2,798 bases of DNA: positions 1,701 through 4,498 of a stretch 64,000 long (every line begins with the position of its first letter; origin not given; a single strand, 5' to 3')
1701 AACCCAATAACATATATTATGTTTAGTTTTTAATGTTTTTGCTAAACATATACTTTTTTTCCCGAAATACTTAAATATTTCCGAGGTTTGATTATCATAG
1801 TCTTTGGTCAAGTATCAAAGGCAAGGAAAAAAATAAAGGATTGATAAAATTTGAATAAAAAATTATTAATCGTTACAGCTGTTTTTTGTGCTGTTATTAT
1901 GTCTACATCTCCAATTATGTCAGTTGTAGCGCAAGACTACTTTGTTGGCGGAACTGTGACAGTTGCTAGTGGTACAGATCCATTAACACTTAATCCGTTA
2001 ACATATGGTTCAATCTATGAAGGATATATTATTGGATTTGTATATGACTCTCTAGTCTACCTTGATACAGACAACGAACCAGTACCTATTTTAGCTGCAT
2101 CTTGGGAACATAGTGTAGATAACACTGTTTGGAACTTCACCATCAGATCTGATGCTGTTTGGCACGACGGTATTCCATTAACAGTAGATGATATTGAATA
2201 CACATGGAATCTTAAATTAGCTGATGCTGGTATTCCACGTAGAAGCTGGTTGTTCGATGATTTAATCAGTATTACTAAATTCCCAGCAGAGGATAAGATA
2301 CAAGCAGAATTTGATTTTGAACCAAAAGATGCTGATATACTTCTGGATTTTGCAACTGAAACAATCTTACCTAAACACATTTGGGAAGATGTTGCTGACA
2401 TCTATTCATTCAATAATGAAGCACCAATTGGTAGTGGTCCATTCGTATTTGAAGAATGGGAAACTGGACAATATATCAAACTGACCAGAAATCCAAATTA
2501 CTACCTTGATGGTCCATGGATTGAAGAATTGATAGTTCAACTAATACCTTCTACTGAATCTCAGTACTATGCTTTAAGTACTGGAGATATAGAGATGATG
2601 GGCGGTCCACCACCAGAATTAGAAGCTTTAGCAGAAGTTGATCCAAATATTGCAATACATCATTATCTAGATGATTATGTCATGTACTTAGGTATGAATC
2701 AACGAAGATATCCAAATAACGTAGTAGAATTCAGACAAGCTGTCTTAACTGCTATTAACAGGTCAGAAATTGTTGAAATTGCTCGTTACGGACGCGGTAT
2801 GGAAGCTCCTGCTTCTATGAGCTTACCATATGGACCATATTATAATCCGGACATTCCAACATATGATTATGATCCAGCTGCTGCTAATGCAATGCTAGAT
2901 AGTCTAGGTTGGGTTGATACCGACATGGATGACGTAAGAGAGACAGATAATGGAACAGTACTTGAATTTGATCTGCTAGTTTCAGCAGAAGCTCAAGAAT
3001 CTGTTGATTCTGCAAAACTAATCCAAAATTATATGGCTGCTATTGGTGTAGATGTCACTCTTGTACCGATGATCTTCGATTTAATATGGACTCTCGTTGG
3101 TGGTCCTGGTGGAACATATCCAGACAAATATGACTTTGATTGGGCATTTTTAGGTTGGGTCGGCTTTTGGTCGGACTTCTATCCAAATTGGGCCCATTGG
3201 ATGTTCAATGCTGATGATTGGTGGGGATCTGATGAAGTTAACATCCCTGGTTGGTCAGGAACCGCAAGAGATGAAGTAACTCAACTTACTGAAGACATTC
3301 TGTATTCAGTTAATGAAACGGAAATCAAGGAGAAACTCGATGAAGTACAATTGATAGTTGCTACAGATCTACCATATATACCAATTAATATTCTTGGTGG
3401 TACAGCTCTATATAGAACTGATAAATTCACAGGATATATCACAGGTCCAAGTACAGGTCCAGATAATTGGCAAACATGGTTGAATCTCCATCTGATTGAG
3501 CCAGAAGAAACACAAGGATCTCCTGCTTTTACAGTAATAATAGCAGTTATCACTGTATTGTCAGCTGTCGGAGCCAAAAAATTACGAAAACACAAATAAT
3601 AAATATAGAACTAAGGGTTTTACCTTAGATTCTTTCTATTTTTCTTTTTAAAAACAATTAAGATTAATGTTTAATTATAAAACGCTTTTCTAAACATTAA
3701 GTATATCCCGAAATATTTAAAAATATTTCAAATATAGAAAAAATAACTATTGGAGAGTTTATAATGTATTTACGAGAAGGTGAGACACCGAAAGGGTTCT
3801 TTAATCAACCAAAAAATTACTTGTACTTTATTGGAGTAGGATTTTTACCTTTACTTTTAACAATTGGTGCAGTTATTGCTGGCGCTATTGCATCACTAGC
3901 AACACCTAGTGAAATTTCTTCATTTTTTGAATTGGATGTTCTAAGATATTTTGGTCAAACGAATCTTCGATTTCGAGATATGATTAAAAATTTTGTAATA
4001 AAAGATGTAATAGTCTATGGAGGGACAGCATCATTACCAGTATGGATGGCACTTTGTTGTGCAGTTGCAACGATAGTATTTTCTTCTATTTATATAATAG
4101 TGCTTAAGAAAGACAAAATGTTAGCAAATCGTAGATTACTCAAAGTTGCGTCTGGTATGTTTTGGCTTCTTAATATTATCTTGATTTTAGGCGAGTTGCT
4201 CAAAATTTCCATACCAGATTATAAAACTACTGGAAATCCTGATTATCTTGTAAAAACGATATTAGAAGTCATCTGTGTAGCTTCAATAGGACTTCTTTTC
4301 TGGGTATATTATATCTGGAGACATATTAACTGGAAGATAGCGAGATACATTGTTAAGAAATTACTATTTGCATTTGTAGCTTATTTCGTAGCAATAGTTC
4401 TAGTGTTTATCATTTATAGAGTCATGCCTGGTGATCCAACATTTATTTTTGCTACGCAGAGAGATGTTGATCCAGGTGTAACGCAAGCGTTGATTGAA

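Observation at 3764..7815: Both Opp/Dpp-type permeases carry large N-terminal polytopic extensions built from a shared repeated module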

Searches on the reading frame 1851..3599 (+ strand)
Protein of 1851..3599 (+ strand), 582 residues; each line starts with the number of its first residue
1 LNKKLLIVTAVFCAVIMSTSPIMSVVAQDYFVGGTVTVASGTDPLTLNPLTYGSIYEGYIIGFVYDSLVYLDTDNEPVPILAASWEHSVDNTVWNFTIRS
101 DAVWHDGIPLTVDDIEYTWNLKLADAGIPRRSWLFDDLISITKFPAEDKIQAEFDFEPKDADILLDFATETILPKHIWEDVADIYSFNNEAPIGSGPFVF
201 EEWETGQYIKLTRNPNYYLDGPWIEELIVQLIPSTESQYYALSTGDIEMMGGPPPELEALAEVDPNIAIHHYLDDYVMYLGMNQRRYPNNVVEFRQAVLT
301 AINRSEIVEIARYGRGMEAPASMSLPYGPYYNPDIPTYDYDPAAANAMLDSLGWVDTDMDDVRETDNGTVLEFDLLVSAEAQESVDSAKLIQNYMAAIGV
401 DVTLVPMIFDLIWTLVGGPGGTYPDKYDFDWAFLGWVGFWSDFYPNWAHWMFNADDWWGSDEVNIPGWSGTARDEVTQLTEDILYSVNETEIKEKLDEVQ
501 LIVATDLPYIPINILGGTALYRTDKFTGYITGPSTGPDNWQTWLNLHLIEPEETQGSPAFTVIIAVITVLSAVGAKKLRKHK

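Call 3: search_protein_families(library=pfam, proteins=[window:1851-3599:+], max_evalue=0.01)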
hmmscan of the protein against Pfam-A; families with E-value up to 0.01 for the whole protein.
window:1851-3599:+ (582 aa): 1 family
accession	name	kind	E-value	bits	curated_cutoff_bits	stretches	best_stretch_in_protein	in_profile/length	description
PF00496.27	SBP_bac_5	-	3.1e-73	247.5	32.4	1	76-454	1-364/368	Bacterial extracellular solute-binding proteins, family 5 Middle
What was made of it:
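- On Opp/Dpp-type ABC importer (TC 3.A.1.5-like): PF00496 SBP_bac_5, E 3e-73, gene 1851-3599 (call 3)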

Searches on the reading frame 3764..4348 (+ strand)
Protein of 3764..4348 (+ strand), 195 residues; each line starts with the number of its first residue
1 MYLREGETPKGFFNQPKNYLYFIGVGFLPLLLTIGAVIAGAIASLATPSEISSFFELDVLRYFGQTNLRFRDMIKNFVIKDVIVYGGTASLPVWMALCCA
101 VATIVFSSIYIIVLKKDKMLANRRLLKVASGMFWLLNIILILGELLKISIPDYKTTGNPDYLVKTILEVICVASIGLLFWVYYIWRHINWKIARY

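Call 29: find_homologous_proteins(query=window:3764-4348:+, max_evalue=0.01)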
Query window:3764-4348:+: 202 candidates shared short words with the query, none scored E <= 0.01.
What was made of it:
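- Tried and rejected: Word-indexed homologue search with the OppB extension alone (call 29).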

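Call 52: search_protein_families(library=pfam, proteins=[window:3764-4342:+], max_evalue=10)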
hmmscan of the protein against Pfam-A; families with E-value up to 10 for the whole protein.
window:3764-4342:+ (193 aa): 4 families
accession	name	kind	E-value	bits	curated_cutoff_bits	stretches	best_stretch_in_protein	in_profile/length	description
PF17402.7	DUF5408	-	0.03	14.7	25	1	89-114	9-34/63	Family of unknown function (DUF5408)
PF01066.26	CDP-OH_P_transf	-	0.1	13.4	22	1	72-151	67-138/152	CDP-alcohol phosphatidyltransferase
PF19382.4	DUF5957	-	0.12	12.9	23.8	2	14-42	32-54/59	Family of unknown function (DUF5957)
PF13253.11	DUF4044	-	2.1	8.3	21.8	1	30-43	20-33/33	Protein of unknown function (DUF4044)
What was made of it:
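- On Any described protein domain family, for the 4-TM module: Best Pfam E-value is 0.03-0.05, for unrelated DUFs (call 52).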
